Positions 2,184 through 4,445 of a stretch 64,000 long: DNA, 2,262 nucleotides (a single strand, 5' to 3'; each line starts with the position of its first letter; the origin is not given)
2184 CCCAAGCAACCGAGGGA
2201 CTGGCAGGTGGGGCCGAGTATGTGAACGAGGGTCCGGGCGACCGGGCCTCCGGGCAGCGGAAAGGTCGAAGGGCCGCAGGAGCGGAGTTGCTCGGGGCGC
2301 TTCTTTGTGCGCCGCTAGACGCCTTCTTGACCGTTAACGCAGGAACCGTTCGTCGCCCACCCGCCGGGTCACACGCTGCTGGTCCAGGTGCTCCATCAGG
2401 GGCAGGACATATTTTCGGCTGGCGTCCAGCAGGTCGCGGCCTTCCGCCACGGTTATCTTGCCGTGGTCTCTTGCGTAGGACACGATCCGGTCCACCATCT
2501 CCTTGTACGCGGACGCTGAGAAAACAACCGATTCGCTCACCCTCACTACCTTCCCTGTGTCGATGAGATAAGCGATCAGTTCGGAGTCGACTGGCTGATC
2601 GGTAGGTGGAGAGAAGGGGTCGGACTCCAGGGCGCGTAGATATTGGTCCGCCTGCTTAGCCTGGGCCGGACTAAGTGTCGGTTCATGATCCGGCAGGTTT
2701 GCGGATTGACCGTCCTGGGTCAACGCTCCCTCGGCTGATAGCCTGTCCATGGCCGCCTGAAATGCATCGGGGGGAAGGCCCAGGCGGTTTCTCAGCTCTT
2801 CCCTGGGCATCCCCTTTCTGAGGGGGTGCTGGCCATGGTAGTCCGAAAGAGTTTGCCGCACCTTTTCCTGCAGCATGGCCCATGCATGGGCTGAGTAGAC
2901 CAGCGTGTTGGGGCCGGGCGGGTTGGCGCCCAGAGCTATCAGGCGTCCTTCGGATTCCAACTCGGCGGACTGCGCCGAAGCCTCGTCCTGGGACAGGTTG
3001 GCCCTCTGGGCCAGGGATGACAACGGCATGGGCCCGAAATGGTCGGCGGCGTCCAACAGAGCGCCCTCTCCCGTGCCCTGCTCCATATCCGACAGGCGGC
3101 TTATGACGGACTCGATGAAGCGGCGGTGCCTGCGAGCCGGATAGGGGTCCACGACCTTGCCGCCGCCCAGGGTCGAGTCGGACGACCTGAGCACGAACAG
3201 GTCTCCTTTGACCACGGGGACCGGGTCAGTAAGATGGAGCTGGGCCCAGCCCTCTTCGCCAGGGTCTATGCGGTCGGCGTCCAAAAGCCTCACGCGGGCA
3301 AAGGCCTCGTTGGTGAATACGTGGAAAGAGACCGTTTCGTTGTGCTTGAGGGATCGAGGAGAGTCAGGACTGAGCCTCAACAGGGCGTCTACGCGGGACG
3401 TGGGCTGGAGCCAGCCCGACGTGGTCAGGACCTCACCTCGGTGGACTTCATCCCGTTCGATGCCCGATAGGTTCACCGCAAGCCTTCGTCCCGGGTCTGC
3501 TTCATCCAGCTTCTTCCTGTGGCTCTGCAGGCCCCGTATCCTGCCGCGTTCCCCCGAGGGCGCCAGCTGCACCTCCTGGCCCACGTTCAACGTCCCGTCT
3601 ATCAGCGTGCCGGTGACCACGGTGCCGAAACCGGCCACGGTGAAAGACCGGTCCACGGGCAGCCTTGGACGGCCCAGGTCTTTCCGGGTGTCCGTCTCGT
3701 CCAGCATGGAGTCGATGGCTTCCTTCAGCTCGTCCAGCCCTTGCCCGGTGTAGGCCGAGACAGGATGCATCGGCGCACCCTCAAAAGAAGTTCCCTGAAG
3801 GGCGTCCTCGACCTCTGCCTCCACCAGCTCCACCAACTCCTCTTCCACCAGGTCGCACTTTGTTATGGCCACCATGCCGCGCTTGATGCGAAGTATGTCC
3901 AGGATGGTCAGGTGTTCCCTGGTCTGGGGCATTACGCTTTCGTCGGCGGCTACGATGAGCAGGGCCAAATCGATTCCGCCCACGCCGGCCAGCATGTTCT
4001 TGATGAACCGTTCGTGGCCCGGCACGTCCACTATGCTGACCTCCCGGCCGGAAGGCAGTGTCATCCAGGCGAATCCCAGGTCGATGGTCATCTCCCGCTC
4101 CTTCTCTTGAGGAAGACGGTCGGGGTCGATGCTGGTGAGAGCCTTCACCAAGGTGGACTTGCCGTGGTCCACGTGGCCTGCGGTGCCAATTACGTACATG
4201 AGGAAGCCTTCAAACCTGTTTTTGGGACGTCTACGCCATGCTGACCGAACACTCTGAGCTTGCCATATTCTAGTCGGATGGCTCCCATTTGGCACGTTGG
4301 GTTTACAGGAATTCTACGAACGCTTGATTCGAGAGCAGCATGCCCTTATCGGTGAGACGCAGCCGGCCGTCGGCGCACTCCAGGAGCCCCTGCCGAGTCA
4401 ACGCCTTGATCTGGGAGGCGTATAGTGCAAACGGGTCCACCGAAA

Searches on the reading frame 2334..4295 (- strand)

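Call 68: search_protein_families(library=pfam, proteins=[window:2334-4295:-], max_evalue=0.00001)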
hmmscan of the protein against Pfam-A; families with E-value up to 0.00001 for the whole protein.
window:2334-4295:- (653 aa): 5 families
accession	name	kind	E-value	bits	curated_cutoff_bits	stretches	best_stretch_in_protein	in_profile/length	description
PF00009.33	GTP_EFTU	-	2.9e-36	125.3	26.5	1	35-198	5-186/188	Elongation factor Tu GTP binding domain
PF09107.17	SelB-wing_3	-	9.9e-19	67.1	23.2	1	607-652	2-47/47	Elongation factor SelB, winged helix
PF09106.17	SelB-wing_2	-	2e-16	60.2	22.3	1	481-530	2-53/57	Elongation factor SelB, winged helix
PF03144.31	GTP_EFTU_D2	-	2.2e-14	54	30.3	1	224-291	1-73/73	Elongation factor Tu domain 2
PF25461.1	Beta-barrel_SelB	-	1.5e-12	48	27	1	311-387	9-79/80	Selenocysteine-specific elongation factor, beta-barrel domain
